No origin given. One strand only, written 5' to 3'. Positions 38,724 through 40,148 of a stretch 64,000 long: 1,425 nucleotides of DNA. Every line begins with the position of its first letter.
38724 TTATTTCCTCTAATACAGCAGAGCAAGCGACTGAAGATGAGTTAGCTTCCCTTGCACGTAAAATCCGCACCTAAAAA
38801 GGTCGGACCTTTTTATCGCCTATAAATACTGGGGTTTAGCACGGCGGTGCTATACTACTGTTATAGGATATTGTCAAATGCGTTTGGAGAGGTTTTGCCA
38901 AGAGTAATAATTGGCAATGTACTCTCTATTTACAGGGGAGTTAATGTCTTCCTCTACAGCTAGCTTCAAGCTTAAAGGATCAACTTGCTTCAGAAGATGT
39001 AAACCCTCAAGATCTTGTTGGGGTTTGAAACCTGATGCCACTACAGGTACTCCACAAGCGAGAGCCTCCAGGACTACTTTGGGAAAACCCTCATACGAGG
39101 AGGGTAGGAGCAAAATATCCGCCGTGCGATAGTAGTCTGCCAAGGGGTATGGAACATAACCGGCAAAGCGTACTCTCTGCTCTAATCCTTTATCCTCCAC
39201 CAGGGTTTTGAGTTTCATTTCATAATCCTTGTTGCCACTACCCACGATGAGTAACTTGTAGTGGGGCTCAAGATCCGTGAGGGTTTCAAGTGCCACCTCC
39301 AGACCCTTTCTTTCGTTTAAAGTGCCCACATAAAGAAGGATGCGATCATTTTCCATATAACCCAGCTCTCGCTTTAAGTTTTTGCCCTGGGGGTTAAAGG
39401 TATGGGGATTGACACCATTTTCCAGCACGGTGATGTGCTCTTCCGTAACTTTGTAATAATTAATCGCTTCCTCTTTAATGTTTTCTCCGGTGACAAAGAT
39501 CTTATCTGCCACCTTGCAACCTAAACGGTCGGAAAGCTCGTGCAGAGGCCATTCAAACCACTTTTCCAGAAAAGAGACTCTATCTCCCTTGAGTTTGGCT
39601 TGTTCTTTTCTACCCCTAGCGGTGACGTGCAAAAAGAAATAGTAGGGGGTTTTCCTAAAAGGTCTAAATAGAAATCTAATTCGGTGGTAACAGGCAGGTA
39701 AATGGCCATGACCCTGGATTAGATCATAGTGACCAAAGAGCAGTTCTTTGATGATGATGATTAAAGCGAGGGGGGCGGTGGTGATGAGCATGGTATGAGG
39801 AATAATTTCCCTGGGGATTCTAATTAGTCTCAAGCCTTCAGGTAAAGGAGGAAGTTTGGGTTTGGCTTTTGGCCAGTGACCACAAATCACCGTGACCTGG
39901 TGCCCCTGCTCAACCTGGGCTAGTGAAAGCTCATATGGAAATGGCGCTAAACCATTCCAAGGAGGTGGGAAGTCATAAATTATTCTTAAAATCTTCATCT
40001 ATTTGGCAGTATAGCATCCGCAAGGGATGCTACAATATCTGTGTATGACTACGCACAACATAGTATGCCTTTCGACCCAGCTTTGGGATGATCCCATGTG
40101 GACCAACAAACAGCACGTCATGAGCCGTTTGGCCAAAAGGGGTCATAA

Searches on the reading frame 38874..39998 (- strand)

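Call 30: search_protein_families(library=pfam, proteins=[window:38874-39998:-], max_evalue=0.001)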
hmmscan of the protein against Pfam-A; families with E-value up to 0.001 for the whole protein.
window:38874-39998:- (374 aa): 5 families
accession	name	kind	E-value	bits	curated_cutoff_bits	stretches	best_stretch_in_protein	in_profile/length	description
PF00534.26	Glycos_transf_1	-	1.2e-29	103.4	26.4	1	208-323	5-123/172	Glycosyl transferases group 1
PF13692.12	Glyco_trans_1_4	-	1.2e-26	94.1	27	1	219-324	2-108/142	Glycosyl transferases group 1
PF13439.12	Glyco_transf_4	-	1e-18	68.4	28.5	1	15-198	2-168/170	Glycosyltransferase Family 4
PF20706.3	GT4-conflict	-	1.3e-11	44.5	26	1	17-322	14-311/385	Family 4 Glycosyltransferase in conflict systems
PF13579.12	Glyco_trans_4_4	-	1.1e-08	36.1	29.7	1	16-195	2-158/158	Glycosyl transferase 4-like domain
